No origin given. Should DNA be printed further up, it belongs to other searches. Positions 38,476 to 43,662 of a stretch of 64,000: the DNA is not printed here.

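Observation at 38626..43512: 1,628-codon orphan gene: an acidic, membrane-anchored giant protein heading a 15-kb co-directional gene string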

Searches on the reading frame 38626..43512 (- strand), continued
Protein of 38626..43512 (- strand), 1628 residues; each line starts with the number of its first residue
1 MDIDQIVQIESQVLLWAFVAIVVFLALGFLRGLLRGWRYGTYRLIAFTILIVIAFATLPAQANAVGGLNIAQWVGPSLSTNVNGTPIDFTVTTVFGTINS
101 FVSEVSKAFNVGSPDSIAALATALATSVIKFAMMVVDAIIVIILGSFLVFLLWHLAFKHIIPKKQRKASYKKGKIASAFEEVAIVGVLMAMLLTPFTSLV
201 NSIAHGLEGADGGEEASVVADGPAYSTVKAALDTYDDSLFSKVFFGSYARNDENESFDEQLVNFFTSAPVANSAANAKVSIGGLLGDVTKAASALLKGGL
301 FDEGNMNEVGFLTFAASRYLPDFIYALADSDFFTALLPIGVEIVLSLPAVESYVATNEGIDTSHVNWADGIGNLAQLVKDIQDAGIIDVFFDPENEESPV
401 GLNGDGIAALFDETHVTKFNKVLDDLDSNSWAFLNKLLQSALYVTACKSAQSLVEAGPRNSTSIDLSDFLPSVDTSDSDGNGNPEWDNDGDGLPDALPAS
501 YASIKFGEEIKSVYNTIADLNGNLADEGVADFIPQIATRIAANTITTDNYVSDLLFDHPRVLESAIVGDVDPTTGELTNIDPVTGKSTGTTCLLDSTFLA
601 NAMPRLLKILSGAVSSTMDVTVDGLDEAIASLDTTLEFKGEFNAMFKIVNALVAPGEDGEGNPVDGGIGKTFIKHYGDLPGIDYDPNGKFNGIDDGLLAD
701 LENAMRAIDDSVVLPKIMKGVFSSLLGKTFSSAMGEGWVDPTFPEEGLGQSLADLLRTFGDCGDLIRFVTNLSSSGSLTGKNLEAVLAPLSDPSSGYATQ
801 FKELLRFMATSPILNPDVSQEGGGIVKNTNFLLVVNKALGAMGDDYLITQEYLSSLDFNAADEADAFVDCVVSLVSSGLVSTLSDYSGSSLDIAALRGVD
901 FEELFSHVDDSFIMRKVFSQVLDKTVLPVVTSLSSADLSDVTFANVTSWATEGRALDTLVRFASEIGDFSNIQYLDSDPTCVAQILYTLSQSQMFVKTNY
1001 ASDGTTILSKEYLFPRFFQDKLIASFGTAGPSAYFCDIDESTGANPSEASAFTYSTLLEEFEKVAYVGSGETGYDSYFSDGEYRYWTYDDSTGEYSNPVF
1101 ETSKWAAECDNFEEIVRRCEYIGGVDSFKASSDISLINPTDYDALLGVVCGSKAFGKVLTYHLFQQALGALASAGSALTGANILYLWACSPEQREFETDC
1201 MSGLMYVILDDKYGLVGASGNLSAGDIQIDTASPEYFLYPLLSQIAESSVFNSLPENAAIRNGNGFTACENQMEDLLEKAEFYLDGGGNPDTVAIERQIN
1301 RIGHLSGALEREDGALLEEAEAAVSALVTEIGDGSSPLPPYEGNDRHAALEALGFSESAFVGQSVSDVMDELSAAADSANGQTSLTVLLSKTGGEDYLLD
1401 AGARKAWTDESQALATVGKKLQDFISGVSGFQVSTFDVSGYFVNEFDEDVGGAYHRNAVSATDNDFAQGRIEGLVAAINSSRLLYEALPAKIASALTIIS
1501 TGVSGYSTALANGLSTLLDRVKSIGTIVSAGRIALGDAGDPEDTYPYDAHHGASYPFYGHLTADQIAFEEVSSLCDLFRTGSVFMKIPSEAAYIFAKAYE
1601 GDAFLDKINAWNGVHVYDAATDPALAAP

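Call 19: find_encoding_contigs(protein=P0031, flank=10000, max_places=1)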
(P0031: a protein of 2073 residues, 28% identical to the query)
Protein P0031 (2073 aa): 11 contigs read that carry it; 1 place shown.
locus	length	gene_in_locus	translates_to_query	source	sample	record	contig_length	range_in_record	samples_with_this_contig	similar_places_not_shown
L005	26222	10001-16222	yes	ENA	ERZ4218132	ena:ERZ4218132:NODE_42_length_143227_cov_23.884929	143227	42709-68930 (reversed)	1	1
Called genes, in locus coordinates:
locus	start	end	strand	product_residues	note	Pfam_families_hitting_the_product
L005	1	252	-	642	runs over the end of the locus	PF01496:V_ATPase_I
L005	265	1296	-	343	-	PF01992:vATP-synt_AC39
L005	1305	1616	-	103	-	-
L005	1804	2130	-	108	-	PF07883:Cupin_2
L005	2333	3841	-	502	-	PF12679:ABC2_membrane_2 (weak)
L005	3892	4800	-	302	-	PF00005:ABC_tran, PF13304:AAA_21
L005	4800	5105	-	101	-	-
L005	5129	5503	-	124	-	PF00005:ABC_tran, PF13304:AAA_21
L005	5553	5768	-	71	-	PF00005:ABC_tran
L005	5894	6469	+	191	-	-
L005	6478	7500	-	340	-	-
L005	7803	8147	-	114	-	PF00085:Thioredoxin, PF13905:Thioredoxin_8 (faint), PF13098:Thioredoxin_2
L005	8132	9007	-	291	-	PF05857:TraX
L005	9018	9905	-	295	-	PF02517:Rce1-like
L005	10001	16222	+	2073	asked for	-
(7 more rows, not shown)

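Call 20: find_encoding_contigs(protein=P0030, flank=10000, max_places=1)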
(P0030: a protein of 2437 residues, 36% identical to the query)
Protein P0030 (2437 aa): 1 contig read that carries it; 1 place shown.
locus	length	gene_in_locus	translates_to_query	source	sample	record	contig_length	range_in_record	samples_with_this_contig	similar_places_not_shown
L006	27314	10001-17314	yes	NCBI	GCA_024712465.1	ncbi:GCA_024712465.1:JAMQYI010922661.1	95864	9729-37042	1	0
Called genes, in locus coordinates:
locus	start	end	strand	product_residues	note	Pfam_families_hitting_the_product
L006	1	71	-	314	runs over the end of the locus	-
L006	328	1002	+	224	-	PF02492:cobW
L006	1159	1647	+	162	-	PF02559:CarD_TRCF_RID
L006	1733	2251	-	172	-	-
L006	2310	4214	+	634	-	PF13306:LRR_5 (weak)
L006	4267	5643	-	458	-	PF07690:MFS_1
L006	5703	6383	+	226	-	PF07947:YhhN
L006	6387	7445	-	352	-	PF07885:Ion_trans_2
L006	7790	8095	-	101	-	PF00085:Thioredoxin, PF14595:Thioredoxin_9, PF13098:Thioredoxin_2, PF13905:Thioredoxin_8 (faint)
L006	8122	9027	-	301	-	PF05857:TraX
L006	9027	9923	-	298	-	PF02517:Rce1-like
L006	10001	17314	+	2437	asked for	-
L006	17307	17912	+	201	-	PF01205:Impact_N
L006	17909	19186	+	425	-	PF05195:AMP_N, PF00557:Peptidase_M24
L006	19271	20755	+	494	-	PF00370:FGGY_N, PF02782:FGGY_C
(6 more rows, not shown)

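Call 21: find_encoding_contigs(protein=P0019, flank=10000, max_places=1)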
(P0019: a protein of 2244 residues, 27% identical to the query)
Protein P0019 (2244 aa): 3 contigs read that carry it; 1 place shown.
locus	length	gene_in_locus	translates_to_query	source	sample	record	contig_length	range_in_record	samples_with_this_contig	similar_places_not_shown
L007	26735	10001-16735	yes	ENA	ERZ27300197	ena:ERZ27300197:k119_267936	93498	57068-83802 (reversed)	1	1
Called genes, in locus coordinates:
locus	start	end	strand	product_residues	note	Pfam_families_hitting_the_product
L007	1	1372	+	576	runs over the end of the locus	PF00664:ABC_membrane, PF00005:ABC_tran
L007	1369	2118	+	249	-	-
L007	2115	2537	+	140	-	PF03852:Vsr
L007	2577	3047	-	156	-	-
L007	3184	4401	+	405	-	-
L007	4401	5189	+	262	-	PF06541:ABC_trans_CmpB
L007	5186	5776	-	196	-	PF01725:Ham1p_like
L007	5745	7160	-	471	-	PF07690:MFS_1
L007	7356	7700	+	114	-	-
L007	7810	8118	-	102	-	PF00085:Thioredoxin, PF13728:TraF (weak), PF14595:Thioredoxin_9 (weak), PF13098:Thioredoxin_2, PF13905:Thioredoxin_8 (faint)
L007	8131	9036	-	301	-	PF05857:TraX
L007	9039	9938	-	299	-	PF02517:Rce1-like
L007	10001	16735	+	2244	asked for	-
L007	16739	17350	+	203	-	PF01205:Impact_N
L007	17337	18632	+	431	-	PF05195:AMP_N, PF00557:Peptidase_M24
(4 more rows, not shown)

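Call 81: search_protein_families(library=ncbifam, proteins=[P0010, P0014, P0009], max_evalue=0.01)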
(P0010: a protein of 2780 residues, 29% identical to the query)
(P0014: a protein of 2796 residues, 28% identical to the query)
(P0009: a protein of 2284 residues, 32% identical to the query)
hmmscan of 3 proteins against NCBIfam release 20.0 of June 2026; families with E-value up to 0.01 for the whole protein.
P0010 (2780 aa): 0 families

P0014 (2796 aa): 0 families

P0009 (2284 aa): 0 families
